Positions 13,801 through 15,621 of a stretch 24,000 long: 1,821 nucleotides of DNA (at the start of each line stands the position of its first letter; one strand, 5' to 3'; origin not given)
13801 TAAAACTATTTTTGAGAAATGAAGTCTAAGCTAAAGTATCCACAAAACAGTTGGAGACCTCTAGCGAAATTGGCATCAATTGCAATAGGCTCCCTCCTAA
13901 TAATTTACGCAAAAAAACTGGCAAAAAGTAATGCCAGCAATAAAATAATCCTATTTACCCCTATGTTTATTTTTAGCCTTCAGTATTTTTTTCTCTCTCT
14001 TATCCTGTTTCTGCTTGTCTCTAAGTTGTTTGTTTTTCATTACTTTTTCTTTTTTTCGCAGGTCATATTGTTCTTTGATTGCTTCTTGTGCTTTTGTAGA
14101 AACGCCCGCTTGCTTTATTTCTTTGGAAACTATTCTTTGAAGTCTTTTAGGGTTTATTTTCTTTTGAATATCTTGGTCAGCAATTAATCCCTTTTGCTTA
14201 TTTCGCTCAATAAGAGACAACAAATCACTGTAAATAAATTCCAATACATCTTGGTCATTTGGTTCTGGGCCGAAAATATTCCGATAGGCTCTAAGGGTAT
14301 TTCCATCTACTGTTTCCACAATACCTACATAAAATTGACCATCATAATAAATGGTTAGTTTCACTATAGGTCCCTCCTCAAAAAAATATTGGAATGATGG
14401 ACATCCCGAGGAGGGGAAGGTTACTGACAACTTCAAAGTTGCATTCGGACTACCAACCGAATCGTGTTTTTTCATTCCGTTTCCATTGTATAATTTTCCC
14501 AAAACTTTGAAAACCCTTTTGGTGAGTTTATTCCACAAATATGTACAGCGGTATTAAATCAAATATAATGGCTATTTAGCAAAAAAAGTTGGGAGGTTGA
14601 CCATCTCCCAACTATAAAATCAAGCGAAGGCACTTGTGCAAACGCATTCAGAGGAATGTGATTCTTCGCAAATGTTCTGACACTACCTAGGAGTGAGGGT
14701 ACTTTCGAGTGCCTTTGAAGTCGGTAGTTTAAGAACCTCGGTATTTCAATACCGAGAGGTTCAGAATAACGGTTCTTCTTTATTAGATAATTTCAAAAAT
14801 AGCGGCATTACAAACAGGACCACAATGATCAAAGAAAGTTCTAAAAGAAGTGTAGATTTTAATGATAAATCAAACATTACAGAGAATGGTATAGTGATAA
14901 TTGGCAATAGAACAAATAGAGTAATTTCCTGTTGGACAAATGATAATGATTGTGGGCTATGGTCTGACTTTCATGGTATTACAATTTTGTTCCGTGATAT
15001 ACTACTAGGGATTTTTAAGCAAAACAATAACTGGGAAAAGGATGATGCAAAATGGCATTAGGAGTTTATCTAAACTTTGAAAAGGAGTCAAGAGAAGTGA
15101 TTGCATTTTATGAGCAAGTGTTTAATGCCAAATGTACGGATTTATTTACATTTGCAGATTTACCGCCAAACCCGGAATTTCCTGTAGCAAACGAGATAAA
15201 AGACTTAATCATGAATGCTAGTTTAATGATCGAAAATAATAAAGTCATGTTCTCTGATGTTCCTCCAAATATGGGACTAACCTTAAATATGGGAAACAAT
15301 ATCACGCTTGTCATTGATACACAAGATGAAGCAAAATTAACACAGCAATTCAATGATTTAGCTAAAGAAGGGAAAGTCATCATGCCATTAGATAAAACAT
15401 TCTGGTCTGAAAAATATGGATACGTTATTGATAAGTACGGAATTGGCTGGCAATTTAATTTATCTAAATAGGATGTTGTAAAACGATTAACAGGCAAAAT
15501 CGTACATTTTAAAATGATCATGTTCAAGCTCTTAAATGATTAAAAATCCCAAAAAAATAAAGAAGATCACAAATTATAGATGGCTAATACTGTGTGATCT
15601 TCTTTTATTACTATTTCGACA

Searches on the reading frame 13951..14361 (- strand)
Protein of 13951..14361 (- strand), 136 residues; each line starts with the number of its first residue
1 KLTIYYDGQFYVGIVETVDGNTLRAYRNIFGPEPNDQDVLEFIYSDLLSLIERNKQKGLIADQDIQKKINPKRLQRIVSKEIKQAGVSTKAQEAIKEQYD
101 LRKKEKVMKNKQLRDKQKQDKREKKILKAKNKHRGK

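Call 8: search_protein_families(library=pfam, max_evalue=1, proteins=[window:13951-14361:-])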
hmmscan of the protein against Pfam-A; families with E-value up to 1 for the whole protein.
window:13951-14361:- (136 aa): 2 families
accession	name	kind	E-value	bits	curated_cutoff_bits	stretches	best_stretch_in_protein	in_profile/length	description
PF11208.13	DUF2992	-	1.9e-39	135.4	23.8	1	2-136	1-132/132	Protein of unknown function (DUF2992)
PF17482.7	Phage_sheath_1C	-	0.0016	18.9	26.9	1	16-68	16-69/104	Phage tail sheath C-terminal domain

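Call 9: search_protein_families(library=ncbifam, max_evalue=1, proteins=[window:13951-14361:-])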
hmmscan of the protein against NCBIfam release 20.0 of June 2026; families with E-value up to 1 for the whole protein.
window:13951-14361:- (136 aa): 1 family
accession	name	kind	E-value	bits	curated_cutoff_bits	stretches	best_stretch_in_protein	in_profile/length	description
NF040905.2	GguA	equivalog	0.014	13.9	810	1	37-115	329-407/500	multiple monosaccharide ABC transporter ATP-binding protein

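Call 17: find_encoding_contigs(protein=window:13951-14361:-, flank=3000, max_places=8)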
Protein window:13951-14361:- (136 aa): no gene with exactly this product is on record in the collection.

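Call 47: find_homologous_proteins(query=window:13951-14361:-, max_evalue=1e-30)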
Query window:13951-14361:- (136 aa): 69 proteins with E <= 1e-30 among 98 candidates.
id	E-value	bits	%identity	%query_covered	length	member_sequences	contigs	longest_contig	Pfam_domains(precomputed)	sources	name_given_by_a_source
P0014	1.2e-78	279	100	100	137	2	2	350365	PF11208.14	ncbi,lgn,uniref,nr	ncbi:DUF2992 family protein [Bacillus benzoevorans]|uniref:DUF2992 family protein n=1 Tax=Bacillus b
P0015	3.0e-72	259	91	100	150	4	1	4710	PF11208.14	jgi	jgi:long-subunit acyl-CoA synthetase (AMP-forming)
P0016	1.2e-66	241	87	100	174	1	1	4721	PF11208.14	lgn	-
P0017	8.0e-64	232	86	100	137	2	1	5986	PF11208.14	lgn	-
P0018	1.7e-50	189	69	100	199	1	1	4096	PF11208.14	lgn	-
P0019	8.9e-48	180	67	90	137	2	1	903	PF11208.14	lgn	-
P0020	1.3e-46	176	65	100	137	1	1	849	PF11208.14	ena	-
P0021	2.9e-45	172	64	90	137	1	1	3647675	PF11208.14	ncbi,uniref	ncbi:YjdF family protein [Bacillus sp. FJAT-52991]|uniref:YjdF family protein n=1 Tax=Bacillus kande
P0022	4.4e-45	171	68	100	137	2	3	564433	PF11208.14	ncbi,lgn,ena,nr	ncbi:MAG TPA: YjdF family protein [Bacillus bacterium]|nr:YjdF family protein [Bacillus sp. (in: fir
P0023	2.7e-44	168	64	100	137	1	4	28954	PF11208.14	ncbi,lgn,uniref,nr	ncbi:YjdF family protein [Cytobacillus sp.]|uniref:YjdF family protein n=1 Tax=Cytobacillus sp. TaxI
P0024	4.1e-44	168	63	88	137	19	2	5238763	PF11208.14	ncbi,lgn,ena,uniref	ncbi:YjdF family protein [Heyndrickxia sp. FSL W8-0496]|uniref:YjdF family protein n=1 Tax=Heyndrick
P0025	2.1e-43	166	61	90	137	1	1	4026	PF11208.14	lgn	-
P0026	7.5e-43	164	62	100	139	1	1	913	PF11208.14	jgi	jgi:hypothetical protein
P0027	2.0e-42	162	60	100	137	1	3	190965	PF11208.14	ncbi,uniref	ncbi:YjdF family protein [Niallia sp. 01092]|uniref:YjdF family protein n=1 Tax=unclassified Niallia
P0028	2.4e-42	162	62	100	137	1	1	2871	PF11208.14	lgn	-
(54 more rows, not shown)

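Call 49: find_encoding_contigs(protein=P0015, flank=4000, max_places=2)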
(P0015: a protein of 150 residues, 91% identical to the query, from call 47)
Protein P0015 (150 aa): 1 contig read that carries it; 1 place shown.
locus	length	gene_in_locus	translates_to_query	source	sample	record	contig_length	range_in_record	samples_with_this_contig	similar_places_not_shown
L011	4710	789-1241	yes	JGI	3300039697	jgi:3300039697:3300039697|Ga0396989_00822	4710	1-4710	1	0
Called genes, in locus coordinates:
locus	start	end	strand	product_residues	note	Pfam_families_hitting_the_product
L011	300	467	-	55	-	-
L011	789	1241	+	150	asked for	PF11208:DUF2992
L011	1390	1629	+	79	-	-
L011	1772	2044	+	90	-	-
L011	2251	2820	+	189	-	-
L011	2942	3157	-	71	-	-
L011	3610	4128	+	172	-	PF00583:Acetyltransf_1, PF13673:Acetyltransf_10 (weak), PF13508:Acetyltransf_7, PF08445:FR47 (weak)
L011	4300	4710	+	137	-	?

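Call 50: find_encoding_contigs(protein=P0016, flank=4000, max_places=2)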
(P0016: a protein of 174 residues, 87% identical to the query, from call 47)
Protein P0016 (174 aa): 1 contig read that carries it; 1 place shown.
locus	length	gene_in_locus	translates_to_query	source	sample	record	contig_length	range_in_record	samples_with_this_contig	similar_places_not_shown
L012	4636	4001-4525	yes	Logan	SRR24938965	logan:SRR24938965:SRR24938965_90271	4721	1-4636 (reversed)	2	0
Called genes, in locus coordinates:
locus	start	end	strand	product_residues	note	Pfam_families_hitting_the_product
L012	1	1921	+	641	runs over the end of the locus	PF02824:TGS, PF07973:tRNA_SAD, PF00587:tRNA-synt_2b, PF03129:HGTP_anticodon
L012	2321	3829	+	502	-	PF00478:IMPDH, PF00571:CBS (faint), PF01070:FMN_dh (weak)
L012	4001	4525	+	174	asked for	PF11208:DUF2992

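Call 51: find_encoding_contigs(protein=P0017, flank=4000, max_places=2)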
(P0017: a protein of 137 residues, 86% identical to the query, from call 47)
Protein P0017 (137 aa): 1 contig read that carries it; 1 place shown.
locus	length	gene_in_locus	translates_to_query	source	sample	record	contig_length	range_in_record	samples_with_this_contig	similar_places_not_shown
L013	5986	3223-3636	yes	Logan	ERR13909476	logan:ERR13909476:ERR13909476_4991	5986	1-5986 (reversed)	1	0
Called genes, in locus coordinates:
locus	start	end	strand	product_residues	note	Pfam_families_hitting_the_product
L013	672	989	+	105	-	PF03551:PadR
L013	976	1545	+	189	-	PF11193:DUF2812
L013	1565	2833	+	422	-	PF05139:Erythro_esteras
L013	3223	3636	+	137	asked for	PF11208:DUF2992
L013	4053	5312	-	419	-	PF00579:tRNA-synt_1b, PF22421:SYY_C-terminal, PF01479:S4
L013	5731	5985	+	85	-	?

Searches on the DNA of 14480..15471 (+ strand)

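Call 4: search_rna_families(source=window, start=14480, end=15100, threshold=evalue, max_evalue=10, show_alignments=3)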
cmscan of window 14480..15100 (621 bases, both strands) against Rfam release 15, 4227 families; matches with E-value up to 10: 4.
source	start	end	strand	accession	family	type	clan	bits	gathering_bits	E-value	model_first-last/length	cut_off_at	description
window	14629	14690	-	RF00788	mir-287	Gene; miRNA;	-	24.6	80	0.0072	1-73/73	no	mir-287 microRNA precursor family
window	14546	14664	-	RF02579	tsr26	Gene; sRNA;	-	17.6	141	6.8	1-122/122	no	S. aureus tsr26 small RNA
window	14496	14539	-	RF01667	rox1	Cis-reg;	-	15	58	5.2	1-59/59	no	Drosophila rox1 ncRNA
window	14854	14929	+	RF01196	snoZ30a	Gene; snRNA; snoRNA; CD-box;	-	12.7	80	9.5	1-92/92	no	Small nucleolar RNA Z30a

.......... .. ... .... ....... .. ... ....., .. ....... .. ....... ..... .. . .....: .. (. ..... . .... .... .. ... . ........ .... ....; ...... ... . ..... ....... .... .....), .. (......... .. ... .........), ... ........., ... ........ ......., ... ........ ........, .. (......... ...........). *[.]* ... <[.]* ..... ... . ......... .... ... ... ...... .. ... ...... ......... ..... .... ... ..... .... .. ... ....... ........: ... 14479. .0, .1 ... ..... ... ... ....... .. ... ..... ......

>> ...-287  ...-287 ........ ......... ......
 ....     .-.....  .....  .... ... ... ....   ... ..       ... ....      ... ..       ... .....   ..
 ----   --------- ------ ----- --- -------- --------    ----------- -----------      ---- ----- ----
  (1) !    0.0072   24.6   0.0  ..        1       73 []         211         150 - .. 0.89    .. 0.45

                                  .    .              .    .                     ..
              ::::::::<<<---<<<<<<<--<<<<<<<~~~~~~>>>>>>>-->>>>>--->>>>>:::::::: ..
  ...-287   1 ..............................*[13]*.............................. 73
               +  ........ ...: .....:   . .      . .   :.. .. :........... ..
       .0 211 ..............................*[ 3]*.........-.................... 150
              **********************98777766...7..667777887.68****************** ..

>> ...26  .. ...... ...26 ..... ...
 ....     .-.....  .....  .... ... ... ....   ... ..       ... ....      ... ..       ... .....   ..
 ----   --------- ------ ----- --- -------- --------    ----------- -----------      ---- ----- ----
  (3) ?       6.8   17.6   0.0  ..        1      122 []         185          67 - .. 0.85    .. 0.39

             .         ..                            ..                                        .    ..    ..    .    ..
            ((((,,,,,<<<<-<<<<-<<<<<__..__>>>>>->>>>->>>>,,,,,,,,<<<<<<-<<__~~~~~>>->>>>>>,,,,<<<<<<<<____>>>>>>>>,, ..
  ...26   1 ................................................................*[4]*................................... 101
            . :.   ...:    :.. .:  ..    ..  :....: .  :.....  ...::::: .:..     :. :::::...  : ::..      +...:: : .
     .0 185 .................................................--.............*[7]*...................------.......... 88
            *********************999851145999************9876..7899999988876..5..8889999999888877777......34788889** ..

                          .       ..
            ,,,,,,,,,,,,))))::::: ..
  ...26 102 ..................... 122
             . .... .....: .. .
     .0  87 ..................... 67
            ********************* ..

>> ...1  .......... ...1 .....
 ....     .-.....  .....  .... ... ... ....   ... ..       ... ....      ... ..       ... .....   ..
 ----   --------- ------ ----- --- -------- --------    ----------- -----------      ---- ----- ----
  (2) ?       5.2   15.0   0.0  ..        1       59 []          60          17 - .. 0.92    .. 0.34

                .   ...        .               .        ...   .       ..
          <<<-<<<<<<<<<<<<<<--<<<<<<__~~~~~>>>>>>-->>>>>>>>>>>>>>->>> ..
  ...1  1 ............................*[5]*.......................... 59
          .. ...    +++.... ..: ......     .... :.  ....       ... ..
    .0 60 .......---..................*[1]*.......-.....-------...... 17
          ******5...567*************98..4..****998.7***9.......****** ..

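Call 11: search_dna_similar(query=window:14541-14960:+, collection=phages, mode=distant, max_evalue=0.01)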
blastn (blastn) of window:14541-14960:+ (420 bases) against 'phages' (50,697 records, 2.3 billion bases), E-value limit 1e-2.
No match.

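Call 12: search_dna_similar(query=window:14541-14960:+, collection=plasmids, mode=distant, max_evalue=0.01)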
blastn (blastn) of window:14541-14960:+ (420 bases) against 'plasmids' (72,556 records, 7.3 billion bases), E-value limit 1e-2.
No match.

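Call 15: search_rna_families(source=L001, threshold=gathering)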
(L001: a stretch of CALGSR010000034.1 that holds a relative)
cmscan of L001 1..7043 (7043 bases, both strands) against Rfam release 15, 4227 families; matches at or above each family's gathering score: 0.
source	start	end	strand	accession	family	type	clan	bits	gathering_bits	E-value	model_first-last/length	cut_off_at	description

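Call 23: search_rna_families(source=L003, threshold=gathering)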
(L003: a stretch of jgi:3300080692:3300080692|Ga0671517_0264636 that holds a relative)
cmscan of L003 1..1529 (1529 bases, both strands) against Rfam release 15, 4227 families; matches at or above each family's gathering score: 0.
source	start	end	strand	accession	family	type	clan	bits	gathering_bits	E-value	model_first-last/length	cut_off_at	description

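Call 76: search_rna_families(sources=[L007, L008, L010, L005, L011, L013], threshold=gathering)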
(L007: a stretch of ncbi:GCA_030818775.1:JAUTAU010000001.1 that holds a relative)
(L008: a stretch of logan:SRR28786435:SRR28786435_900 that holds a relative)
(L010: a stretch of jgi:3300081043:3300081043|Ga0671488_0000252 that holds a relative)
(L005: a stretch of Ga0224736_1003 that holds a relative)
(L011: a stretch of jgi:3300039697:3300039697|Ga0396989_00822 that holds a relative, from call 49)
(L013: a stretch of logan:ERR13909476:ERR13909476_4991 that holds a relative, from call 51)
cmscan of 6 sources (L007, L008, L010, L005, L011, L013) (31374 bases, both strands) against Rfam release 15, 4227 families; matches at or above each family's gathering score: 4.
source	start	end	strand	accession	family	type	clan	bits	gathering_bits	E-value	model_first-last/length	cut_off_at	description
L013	5363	5583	-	RF00230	T-box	Cis-reg; leader;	-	139.7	93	2.1e-31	1-219/219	no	T-box leader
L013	3104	3206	+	RF01764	azaaromatic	Cis-reg; riboswitch;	-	96.8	45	2.6e-19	1-101/101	no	azaaromatic riboswitch aptamer (yjdF RNA)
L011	710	812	+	RF01764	azaaromatic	Cis-reg; riboswitch;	-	94.5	45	1.1e-18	1-101/101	no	azaaromatic riboswitch aptamer (yjdF RNA)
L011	21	105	+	RF00029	Intron_gpII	Intron;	-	56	40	1.3e-08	1-77/77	no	Group II catalytic intron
